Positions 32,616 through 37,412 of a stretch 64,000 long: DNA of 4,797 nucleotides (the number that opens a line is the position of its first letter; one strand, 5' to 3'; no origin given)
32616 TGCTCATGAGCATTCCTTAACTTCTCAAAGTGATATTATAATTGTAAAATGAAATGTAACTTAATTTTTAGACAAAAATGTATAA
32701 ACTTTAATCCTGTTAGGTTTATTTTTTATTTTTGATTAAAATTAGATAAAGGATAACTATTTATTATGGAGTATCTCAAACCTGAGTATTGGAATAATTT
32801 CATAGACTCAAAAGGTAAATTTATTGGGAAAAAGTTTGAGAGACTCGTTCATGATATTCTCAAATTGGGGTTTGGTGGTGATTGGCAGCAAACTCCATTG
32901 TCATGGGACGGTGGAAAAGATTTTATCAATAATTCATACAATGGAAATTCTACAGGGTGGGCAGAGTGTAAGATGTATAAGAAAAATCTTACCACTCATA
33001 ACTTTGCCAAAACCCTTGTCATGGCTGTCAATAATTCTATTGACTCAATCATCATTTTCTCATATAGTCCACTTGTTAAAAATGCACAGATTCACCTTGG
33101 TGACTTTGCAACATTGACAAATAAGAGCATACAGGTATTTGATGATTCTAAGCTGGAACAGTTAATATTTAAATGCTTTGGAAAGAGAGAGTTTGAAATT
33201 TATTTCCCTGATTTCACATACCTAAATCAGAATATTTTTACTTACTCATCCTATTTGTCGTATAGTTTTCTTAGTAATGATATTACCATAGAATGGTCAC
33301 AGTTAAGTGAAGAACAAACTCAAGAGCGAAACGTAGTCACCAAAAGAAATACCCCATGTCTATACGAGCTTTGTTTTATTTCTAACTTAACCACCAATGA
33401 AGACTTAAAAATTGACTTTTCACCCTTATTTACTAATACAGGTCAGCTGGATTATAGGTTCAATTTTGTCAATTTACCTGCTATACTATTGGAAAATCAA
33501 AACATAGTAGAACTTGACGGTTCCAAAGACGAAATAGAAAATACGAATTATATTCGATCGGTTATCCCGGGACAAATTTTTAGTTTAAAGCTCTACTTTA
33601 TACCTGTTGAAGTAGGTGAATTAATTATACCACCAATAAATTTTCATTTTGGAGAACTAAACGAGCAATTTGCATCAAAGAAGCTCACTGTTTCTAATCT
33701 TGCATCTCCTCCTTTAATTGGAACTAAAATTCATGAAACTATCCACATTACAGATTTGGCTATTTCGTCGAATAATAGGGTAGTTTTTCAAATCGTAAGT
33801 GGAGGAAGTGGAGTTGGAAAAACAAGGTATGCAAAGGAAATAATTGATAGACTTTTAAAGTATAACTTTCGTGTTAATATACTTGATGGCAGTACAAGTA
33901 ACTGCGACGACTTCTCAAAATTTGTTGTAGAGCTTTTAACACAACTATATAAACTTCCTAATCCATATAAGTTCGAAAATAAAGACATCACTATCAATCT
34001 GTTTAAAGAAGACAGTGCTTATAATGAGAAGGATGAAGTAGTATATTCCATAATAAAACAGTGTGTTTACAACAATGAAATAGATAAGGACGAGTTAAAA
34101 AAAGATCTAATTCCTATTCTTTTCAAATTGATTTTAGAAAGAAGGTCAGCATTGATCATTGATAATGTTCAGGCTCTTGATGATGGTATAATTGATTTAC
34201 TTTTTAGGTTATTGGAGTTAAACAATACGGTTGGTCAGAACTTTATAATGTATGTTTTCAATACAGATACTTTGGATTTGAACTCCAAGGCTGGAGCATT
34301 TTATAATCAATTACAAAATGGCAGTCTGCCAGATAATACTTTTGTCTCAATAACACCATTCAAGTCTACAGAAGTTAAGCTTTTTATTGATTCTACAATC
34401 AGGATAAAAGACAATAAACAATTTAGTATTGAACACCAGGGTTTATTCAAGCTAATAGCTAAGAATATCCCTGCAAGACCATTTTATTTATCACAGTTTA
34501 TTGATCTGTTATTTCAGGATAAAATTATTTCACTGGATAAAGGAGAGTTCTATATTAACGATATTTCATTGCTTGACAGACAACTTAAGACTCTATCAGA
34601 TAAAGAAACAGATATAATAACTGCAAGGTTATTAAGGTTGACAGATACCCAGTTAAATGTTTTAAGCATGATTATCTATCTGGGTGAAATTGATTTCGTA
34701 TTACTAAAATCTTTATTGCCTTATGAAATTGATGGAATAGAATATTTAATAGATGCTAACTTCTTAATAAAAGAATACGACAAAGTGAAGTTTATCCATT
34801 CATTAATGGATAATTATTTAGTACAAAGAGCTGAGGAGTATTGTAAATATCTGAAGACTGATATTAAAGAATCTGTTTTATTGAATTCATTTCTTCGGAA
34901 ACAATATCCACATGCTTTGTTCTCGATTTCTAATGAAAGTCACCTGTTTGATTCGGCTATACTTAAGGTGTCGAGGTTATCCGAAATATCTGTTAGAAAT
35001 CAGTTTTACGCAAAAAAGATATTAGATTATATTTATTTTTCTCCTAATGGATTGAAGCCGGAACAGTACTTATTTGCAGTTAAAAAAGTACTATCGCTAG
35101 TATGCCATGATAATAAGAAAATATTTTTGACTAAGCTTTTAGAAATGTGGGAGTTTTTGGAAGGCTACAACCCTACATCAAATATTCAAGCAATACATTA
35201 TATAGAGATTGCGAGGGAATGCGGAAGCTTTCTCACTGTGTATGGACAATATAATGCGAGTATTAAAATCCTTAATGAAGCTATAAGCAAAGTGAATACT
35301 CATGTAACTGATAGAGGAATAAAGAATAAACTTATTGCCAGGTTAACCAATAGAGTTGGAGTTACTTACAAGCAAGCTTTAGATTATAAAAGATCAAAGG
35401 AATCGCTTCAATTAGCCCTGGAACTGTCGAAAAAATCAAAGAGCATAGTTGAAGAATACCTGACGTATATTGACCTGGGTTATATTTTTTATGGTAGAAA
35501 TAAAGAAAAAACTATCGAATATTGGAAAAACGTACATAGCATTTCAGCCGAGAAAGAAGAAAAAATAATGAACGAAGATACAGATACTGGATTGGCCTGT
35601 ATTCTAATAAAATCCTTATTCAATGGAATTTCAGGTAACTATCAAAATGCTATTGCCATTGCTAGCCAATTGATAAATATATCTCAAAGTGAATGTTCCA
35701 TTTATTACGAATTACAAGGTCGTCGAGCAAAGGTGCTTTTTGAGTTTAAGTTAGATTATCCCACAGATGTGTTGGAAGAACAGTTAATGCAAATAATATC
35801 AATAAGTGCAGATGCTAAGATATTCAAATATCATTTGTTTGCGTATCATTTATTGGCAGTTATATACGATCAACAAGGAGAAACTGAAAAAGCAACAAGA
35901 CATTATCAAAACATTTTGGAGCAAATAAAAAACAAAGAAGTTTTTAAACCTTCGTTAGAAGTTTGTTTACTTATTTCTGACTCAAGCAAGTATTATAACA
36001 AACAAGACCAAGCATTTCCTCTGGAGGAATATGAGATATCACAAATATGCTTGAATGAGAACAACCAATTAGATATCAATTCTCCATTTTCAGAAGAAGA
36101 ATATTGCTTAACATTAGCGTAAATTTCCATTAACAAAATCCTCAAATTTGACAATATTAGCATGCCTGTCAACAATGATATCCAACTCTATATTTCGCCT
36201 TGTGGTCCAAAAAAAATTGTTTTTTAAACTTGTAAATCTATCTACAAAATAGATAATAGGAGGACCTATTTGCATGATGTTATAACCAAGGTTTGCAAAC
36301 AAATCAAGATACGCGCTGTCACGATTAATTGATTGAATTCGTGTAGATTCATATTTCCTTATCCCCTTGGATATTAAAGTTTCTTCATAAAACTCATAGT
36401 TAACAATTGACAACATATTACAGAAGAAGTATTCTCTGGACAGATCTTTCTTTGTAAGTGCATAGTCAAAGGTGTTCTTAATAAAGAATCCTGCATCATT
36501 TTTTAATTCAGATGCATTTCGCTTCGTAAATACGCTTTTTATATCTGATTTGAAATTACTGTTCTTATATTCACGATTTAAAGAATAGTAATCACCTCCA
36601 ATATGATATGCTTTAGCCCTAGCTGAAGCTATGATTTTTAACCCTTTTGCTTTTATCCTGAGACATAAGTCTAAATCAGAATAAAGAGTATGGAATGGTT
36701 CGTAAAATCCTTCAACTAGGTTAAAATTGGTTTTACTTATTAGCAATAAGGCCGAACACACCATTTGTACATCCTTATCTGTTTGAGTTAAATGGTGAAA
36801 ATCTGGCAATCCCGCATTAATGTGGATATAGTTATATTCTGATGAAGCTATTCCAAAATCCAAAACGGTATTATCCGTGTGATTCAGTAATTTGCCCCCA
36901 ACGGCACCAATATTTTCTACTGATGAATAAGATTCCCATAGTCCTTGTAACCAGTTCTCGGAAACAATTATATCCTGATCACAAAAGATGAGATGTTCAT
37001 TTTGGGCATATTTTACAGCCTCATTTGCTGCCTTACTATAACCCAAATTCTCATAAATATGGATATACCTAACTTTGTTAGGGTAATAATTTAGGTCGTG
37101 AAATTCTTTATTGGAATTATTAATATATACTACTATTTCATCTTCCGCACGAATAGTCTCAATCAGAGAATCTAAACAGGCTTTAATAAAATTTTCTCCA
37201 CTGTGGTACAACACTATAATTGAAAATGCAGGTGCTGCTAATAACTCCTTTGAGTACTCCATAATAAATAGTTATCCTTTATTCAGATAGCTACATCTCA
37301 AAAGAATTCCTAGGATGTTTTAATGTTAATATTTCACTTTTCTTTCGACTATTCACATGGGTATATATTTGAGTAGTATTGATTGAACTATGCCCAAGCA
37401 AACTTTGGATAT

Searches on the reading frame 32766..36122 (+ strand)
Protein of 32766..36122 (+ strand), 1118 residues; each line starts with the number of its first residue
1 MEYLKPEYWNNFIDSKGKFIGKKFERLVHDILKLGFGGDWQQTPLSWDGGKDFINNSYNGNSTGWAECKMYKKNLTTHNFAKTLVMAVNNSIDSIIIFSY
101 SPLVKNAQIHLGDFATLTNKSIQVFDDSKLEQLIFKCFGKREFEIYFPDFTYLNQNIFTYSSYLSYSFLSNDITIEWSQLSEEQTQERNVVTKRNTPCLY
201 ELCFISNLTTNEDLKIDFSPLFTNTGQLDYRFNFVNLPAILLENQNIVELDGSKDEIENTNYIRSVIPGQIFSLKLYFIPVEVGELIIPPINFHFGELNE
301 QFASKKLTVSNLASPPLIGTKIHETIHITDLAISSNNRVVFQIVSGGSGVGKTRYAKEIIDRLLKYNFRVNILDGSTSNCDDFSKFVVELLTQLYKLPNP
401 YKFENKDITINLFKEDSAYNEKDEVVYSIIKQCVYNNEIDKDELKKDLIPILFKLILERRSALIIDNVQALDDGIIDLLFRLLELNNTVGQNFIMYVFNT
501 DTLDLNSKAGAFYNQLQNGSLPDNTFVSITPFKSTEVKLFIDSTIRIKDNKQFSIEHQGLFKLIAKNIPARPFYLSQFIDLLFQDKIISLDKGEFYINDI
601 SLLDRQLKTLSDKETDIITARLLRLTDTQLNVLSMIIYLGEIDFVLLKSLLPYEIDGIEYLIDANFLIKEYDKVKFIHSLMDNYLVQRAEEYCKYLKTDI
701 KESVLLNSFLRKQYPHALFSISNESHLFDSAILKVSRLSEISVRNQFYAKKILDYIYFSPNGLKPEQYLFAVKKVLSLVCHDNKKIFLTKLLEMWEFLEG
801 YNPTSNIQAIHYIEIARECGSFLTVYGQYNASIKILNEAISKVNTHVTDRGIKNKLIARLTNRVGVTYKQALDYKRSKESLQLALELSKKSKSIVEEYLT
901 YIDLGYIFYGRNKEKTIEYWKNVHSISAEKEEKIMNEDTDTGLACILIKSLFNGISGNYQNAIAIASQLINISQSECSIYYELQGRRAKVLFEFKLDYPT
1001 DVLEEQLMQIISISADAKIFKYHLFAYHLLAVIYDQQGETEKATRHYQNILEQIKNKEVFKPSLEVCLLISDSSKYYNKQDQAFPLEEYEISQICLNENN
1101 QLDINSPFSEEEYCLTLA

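Call 64: search_protein_families(library=pfam, proteins=[window:32766-36122:+], max_evalue=0.001)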
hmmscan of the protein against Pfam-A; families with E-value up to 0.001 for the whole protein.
window:32766-36122:+ (1118 aa): 7 families
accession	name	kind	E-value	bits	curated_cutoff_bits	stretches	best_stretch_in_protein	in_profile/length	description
PF07719.23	TPR_2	-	1.2e-05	25.5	27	0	1026-1053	3-30/34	Tetratricopeptide repeat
PF13401.12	AAA_22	-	3.4e-05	24.6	27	1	343-488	9-113/130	AAA domain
PF00515.34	TPR_1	-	6.2e-05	23.1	27.8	0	1026-1052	3-29/34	Tetratricopeptide repeat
PF13181.12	TPR_8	-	7.6e-05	23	25.7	0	1026-1051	3-28/34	Tetratricopeptide repeat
PF13424.12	TPR_12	-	0.00058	20.4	30.1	0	1025-1052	46-73/77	Tetratricopeptide repeat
PF13176.12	TPR_7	-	0.00073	19.9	27.9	0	1026-1055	1-30/36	Tetratricopeptide repeat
PF01637.24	ATPase_2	-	0.00089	19.6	33.2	0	336-483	17-136/225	ATPase domain predominantly from Archaea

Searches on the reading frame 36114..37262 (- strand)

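Call 64: search_protein_families(library=pfam, proteins=[window:36114-37262:-], max_evalue=0.001)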
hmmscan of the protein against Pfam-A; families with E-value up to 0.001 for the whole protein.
window:36114-37262:- (382 aa): 3 families
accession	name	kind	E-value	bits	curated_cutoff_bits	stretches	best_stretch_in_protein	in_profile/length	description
PF00535.33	Glycos_transf_2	-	3.9e-16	59.9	23.3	1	14-122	1-113/168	Glycosyl transferase family 2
PF13641.12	Glyco_tranf_2_3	-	1.4e-07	32.3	27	1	14-220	4-211/230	Glycosyltransferase like family 2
PF13712.12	Glyco_tranf_2_5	-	2.4e-07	31.1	27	1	64-220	30-187/210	Glycosyltransferase like family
